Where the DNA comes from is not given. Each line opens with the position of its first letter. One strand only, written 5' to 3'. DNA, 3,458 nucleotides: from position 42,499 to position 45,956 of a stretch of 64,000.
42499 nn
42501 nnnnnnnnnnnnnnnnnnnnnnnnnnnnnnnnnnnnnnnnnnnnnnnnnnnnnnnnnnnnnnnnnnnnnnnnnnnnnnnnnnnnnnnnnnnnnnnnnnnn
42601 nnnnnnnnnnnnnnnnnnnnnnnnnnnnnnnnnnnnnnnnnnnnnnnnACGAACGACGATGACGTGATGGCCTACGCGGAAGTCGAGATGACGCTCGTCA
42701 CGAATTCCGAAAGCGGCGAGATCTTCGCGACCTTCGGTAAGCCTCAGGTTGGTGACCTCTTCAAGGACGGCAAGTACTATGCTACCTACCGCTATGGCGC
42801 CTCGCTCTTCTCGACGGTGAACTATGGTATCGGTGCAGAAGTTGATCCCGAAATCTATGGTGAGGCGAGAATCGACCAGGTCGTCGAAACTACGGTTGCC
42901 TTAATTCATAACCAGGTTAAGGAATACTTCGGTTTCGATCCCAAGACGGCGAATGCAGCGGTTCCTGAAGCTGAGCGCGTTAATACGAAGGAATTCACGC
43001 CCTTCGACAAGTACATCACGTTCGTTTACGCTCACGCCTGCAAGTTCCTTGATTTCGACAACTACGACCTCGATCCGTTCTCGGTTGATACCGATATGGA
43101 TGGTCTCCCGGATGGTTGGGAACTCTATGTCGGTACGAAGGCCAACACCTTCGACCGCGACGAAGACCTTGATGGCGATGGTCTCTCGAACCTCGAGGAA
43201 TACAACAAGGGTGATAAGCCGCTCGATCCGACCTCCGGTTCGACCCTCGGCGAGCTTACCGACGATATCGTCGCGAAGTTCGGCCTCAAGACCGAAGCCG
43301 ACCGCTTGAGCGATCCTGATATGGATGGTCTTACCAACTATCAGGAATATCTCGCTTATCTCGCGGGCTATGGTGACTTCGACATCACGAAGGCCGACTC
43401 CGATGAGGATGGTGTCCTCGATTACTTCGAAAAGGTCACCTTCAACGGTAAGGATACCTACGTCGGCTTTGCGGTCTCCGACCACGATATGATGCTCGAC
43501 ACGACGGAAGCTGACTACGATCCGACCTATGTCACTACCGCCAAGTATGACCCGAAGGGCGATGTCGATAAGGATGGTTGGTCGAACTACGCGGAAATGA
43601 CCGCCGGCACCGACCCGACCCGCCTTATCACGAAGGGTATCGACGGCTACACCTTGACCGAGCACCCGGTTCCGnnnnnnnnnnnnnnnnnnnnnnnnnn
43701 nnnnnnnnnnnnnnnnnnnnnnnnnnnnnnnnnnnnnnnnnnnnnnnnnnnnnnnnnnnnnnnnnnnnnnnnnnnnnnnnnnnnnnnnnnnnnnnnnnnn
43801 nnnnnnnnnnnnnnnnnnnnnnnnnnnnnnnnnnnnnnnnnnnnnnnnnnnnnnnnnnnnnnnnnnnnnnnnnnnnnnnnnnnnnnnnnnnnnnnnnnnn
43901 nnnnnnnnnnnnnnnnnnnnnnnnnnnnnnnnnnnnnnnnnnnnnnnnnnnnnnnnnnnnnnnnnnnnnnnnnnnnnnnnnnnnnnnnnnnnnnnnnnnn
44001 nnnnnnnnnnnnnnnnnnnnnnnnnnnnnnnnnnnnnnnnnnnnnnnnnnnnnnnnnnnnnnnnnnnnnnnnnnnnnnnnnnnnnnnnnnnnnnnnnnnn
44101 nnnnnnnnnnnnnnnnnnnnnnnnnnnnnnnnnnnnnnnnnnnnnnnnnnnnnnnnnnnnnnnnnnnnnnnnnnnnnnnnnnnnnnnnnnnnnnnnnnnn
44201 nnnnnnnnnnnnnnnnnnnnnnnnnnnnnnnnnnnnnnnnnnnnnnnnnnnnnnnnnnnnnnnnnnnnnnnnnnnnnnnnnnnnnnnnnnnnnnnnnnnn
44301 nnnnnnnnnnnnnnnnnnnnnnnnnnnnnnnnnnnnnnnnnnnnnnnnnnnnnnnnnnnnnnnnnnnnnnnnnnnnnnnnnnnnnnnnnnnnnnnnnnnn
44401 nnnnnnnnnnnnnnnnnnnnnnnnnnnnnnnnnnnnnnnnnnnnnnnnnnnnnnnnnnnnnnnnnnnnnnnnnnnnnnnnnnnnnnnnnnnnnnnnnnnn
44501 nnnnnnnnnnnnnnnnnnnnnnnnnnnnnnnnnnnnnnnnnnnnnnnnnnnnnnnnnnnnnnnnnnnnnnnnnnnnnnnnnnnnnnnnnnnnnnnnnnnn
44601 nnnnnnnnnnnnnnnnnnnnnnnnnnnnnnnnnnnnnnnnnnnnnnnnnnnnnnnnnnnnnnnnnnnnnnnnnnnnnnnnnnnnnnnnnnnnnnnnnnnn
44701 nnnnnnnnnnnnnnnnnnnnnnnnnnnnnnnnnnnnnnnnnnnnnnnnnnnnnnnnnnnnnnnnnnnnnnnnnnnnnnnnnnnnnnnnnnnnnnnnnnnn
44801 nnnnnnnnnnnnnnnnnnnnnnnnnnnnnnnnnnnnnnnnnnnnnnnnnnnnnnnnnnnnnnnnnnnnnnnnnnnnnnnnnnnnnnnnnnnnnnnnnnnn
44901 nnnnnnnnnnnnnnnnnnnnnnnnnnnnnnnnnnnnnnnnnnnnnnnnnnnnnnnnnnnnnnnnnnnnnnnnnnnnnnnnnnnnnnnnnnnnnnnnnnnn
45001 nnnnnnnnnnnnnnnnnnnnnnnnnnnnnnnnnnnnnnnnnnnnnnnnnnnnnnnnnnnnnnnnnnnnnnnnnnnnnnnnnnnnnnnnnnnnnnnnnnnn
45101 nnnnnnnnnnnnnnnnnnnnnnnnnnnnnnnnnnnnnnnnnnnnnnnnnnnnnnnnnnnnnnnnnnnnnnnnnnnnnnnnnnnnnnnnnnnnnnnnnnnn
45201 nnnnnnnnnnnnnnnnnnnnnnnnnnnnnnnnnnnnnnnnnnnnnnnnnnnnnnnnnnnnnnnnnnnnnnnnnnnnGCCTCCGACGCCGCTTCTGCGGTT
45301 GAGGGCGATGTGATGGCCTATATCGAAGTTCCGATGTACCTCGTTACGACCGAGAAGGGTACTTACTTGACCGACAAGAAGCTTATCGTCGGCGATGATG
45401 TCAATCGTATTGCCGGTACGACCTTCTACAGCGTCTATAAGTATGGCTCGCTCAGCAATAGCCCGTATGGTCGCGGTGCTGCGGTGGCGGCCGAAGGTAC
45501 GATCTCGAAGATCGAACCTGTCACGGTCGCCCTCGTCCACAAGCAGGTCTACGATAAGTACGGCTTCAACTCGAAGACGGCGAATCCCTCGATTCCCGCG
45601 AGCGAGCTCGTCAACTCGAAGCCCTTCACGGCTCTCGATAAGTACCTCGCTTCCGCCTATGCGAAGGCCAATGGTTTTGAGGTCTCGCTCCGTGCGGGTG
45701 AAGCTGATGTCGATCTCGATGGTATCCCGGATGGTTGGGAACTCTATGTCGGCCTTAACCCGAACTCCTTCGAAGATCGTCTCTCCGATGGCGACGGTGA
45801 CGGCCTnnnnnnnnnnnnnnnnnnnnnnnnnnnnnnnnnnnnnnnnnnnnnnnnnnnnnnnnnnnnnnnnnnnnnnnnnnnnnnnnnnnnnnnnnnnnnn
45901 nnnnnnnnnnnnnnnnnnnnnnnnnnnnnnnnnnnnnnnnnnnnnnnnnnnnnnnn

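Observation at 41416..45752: Unrecognised repeated module 'DVMAYAE … LIHxxV..(Y/F)(F/L)G(F/Y)(D/N) … DGWELY'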

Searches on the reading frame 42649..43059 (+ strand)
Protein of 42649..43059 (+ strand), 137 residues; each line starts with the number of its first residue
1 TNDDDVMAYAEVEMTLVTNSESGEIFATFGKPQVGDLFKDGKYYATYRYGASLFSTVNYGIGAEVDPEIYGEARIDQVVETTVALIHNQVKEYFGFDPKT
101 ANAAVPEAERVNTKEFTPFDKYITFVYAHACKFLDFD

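Call 11: find_homologous_proteins(query=A2, max_evalue=0.001)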
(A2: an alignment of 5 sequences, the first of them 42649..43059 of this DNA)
Query A2 (5 sequences): 2308 candidates shared short words with the query, none scored E <= 0.001.

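Call 22: search_protein_representatives(alignment_id=A2)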
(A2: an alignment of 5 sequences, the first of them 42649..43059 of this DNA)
Query: 5 sequences, 145 profile positions. Proteins with E-value up to 0.001 (for the whole library): 100; up to 1e-10: 52; up to 1e-30: 10. The best 100 are listed.
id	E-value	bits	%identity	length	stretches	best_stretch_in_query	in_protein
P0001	1.8e-107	372.2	-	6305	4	4-140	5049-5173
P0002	1.3e-70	252.7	-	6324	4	1-134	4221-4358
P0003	4.2e-56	205.6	-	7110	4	1-141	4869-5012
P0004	6.9e-54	198.4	-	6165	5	3-134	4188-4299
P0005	9.0e-52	191.6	-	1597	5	1-136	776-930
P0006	1.2e-39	152.3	-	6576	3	2-138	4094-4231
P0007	1.1e-37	145.9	-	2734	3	4-134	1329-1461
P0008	6.9e-34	133.5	-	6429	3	2-138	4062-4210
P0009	1.8e-33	132.2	-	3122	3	3-134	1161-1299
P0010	1.4e-31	126.1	-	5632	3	3-134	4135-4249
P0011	9.2e-30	120.2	-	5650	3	4-138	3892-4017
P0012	1.4e-28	116.3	-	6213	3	2-140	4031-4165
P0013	1.7e-28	116.1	-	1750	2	3-137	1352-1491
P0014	3.3e-27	111.9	-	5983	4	2-137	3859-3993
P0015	4.3e-26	108.3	-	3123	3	2-134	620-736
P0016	6.7e-26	107.7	-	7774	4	1-136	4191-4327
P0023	2.5e-21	92.8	-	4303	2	3-140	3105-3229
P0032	2.2e-17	80.0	-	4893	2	2-134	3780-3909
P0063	7.4e-09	52.4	-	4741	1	2-139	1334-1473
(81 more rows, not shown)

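Call 31: find_encoding_contigs(protein=P0023, flank=10000, max_places=4)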
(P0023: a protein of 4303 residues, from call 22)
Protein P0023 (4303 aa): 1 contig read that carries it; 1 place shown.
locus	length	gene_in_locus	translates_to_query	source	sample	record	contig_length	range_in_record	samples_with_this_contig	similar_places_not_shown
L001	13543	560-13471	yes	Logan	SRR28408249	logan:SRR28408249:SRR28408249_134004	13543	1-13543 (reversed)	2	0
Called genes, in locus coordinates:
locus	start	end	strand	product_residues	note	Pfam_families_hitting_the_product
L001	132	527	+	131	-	-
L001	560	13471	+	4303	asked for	PF18884:TSP3_bac (weak), PF13385:Laminin_G_3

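Call 45: find_encoding_contigs(protein=P0032, flank=10000, max_places=3)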
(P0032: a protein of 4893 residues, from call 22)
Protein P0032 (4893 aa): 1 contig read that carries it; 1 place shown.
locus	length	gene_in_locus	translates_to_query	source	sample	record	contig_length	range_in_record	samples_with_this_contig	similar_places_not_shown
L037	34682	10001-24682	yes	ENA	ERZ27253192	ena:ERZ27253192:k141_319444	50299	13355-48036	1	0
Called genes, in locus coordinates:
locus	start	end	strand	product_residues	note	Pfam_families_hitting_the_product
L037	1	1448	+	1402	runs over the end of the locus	PF02811:PHP, PF07733:DNA_pol3_alpha, PF17657:DNA_pol3_finger, PF14579:HHH_6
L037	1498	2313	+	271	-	PF00793:DAHP_synth_1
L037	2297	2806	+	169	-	-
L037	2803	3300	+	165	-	PF03968:LptD_N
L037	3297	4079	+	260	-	PF00005:ABC_tran, PF13304:AAA_21 (faint)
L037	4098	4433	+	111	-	PF02482:Ribosomal_S30AE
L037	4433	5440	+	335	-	PF02603:Hpr_kinase_N, PF07475:Hpr_kinase_C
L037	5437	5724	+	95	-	PF00381:PTS-HPr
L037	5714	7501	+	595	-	PF05524:PEP-utilisers_N, PF00391:PEP-utilizers, PF02896:PEP-utilizers_C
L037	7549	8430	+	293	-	PF01545:Cation_efflux, PF16916:ZT_dimer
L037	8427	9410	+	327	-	PF01207:Dus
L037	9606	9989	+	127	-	-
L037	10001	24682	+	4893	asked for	PF18884:TSP3_bac (faint), PF13385:Laminin_G_3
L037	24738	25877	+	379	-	PF00871:Acetate_kinase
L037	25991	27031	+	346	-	PF01515:PTA_PTB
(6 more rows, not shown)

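Call 46: find_encoding_contigs(protein=P0063, flank=10000, max_places=3)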
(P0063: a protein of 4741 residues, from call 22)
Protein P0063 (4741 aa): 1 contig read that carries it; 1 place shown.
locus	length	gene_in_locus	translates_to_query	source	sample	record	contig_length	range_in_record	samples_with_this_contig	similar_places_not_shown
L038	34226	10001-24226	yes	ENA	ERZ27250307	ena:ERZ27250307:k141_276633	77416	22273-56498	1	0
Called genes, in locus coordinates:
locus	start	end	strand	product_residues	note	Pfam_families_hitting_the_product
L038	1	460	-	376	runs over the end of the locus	PF20706:GT4-conflict (faint), PF13439:Glyco_transf_4, PF00534:Glycos_transf_1, PF13692:Glyco_trans_1_4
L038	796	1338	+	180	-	PF12838:Fer4_7 (faint), PF13187:Fer4_9 (faint), PF00037:Fer4 (faint), PF12797:Fer4_2 (faint), PF12837:Fer4_6 (faint)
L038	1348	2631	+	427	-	PF00037:Fer4 (faint), PF12837:Fer4_6 (faint), PF12801:Fer4_5, PF12838:Fer4_7 (faint), PF14697:Fer4_21 (faint), PF13183:Fer4_8 (faint), PF13187:Fer4_9 (faint), PF12801:Fer4_5 (weak), +2 more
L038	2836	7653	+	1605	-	PF03781:FGE-sulfatase, PF18998:Flg_new_2 (weak), PF03781:FGE-sulfatase, PF18998:Flg_new_2, PF05345:He_PIG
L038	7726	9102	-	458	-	PF16697:Yop-YscD_cpl, PF00498:FHA, PF00158:Sigma54_activat, PF14532:Sigma54_activ_2, PF07724:AAA_2, PF07728:AAA_5, PF25601:AAA_lid_14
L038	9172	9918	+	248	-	-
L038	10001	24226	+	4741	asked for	PF00801:PKD (weak), PF18911:PKD_4, PF18884:TSP3_bac (faint), PF13385:Laminin_G_3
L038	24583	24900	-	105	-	-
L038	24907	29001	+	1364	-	PF07504:FTP (weak), PF01447:Peptidase_M4, PF02868:Peptidase_M4_C, PF05345:He_PIG (weak), PF00629:MAM, PF05345:He_PIG, PF05345:He_PIG, PF00629:MAM, +2 more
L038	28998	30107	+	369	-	PF01321:Creatinase_N, PF00557:Peptidase_M24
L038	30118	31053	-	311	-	PF25087:GMPPB_C (faint), PF00132:Hexapep (faint)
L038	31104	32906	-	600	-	PF00561:Abhydrolase_1, PF07021:MetW, PF13489:Methyltransf_23, PF13847:Methyltransf_31, PF08241:Methyltransf_11, PF08242:Methyltransf_12 (weak), PF13649:Methyltransf_25 (weak)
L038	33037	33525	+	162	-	PF01467:CTP_transf_like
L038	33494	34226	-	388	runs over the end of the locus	PF02684:LpxB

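Call 60: list_cluster_members(proteins=[P0001, P0002, P0003, P0004, P0006, P0008, P0010, P0016])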
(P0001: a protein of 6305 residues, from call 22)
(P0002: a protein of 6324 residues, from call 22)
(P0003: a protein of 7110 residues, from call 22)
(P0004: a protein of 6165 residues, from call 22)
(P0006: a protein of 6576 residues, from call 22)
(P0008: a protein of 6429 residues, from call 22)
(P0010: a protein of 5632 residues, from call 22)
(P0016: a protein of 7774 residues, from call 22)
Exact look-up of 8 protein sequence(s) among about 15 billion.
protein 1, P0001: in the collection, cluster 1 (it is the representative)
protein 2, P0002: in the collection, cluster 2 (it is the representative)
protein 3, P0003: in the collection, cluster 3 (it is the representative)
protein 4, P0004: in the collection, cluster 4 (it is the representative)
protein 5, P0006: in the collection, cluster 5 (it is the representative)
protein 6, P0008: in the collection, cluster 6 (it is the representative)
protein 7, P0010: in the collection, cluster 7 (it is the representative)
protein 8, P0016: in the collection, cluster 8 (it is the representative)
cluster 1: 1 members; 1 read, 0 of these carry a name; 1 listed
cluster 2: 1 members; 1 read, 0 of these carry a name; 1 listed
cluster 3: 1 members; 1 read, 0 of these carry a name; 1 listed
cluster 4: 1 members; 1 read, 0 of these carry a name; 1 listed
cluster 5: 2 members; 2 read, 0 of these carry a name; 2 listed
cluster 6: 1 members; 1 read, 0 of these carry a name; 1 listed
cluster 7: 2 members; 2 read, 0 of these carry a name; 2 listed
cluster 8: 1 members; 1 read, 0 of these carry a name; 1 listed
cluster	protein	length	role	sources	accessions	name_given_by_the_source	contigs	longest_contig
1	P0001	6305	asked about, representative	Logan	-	-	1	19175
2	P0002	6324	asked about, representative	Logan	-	-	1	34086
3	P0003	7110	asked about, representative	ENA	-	-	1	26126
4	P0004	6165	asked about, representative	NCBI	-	-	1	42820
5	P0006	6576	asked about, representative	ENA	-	-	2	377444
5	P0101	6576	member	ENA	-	-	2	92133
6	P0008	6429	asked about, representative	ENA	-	-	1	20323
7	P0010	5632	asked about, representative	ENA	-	-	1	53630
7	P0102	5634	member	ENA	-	-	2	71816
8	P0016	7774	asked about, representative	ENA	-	-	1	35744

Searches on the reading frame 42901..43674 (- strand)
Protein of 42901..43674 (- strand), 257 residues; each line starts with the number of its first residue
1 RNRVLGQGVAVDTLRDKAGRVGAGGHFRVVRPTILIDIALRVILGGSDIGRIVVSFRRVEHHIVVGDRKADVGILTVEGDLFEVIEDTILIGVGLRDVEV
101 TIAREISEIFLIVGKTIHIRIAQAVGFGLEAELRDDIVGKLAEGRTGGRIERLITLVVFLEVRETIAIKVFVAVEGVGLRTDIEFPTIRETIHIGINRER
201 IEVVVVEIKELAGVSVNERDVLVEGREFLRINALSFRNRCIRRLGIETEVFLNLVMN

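Call 65: search_protein_families(library=pfam, proteins=[window:42901-43674:-], max_evalue=0.01)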
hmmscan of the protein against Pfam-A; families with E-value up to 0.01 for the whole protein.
window:42901-43674:- (257 aa): 1 family
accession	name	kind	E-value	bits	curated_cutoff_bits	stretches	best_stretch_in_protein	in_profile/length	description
PF24842.1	UFD1_N2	-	0.0048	17.3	37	0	187-224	35-72/76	Ubiquitin fusion degradation protein UFD1, N-terminal subdomain 2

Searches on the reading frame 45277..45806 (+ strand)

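Call 9: search_protein_families(library=ncbifam, proteins=[window:45277-45806:+], max_evalue=1)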
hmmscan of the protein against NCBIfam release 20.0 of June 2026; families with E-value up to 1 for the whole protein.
window:45277-45806:+ (176 aa): 2 families
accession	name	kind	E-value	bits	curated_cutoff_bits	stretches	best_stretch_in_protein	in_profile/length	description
NF047639.1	throspo3_MtsD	equivalog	0.11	10.6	800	1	136-176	474-514/651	cell-cell cohesion protein MtsD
NF004009.0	PRK05476.3-2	equivalog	0.16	10.8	485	1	31-114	257-332/487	adenosylhomocysteinase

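Call 34: find_related_loci(query=A4, collection=genome_contigs, flank=3000)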
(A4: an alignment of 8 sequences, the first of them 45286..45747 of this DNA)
Query A4 (154 aa) in genome_contigs; peptide patterns used: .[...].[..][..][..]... (x = any residue, [..] = any of these).
54 stretches matched a pattern; 36 encode a relative of the query (tblastn E <= 1e-3); 35 distinct loci.
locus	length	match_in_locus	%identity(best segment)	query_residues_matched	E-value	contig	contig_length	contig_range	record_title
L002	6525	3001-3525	43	2-154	5e-30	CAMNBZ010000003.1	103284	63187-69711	MAG: uncultured Verrucomicrobia bacterium isolate SRR1222429_bin.101_metaWRAP_v1.3_MAG genome assembly, contig: NODE.199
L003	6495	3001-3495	42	1-154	1e-29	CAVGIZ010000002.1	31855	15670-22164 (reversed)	Anaerovoracaceae bacterium isolate H07613-L1_cleanbin_000024 genome assembly, contig: Spades_H07613-L1_contig_468, whole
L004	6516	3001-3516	42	1-154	3e-29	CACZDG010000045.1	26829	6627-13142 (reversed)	uncultured bacterium isolate RUG12514 genome assembly, contig: RUG12514_asm_45, whole genome shotgun sequence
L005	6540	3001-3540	40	1-154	3e-27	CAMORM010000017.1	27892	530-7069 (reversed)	MAG: uncultured Verrucomicrobia bacterium isolate SRR873601_bin.173_metaWRAP_v1.3_MAG genome assembly, contig: NODE_4105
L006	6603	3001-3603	38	6-154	7e-27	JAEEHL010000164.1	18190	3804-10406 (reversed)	MAG: Verrucomicrobia bacterium isolate Tb.RUG.121 k141_9111025_flag=1_multi=13.9078_len=18190, whole genome shotgun sequ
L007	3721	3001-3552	39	1-154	9e-27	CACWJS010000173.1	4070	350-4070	uncultured bacterium isolate RUG10640 genome assembly, contig: RUG10640_asm_173, whole genome shotgun sequence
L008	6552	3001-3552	39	1-154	1e-26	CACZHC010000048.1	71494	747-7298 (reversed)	uncultured bacterium isolate RUG12612 genome assembly, contig: RUG12612_asm_48, whole genome shotgun sequence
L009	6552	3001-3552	39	1-154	1e-26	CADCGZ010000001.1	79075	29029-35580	uncultured bacterium isolate RUG14632 genome assembly, contig: RUG14632_asm_1, whole genome shotgun sequence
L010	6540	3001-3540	39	1-154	2e-26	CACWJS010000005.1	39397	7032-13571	uncultured bacterium isolate RUG10640 genome assembly, contig: RUG10640_asm_5, whole genome shotgun sequence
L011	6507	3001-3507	43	1-154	4e-26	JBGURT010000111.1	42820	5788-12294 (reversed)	MAG: Kiritimatiellia bacterium isolate ruminal_MAG_11 ruminal_MAG_11_contig_0111, whole genome shotgun sequence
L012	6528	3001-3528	39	1-154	3e-25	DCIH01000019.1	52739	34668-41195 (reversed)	MAG TPA_asm: Verrucomicrobia bacterium UBA1731 UBA1731_contig_7280, whole genome shotgun sequence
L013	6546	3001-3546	36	1-154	8e-25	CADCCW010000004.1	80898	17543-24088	uncultured bacterium isolate RUG14537 genome assembly, contig: RUG14537_asm_4, whole genome shotgun sequence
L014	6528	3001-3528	42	1-154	1e-24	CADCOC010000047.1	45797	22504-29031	uncultured bacterium isolate RUG14821 genome assembly, contig: RUG14821_asm_47, whole genome shotgun sequence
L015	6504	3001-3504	38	1-154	2e-24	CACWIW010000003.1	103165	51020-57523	uncultured bacterium isolate RUG10619 genome assembly, contig: RUG10619_asm_3, whole genome shotgun sequence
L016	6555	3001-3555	34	5-154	2e-24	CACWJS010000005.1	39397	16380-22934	uncultured bacterium isolate RUG10640 genome assembly, contig: RUG10640_asm_5, whole genome shotgun sequence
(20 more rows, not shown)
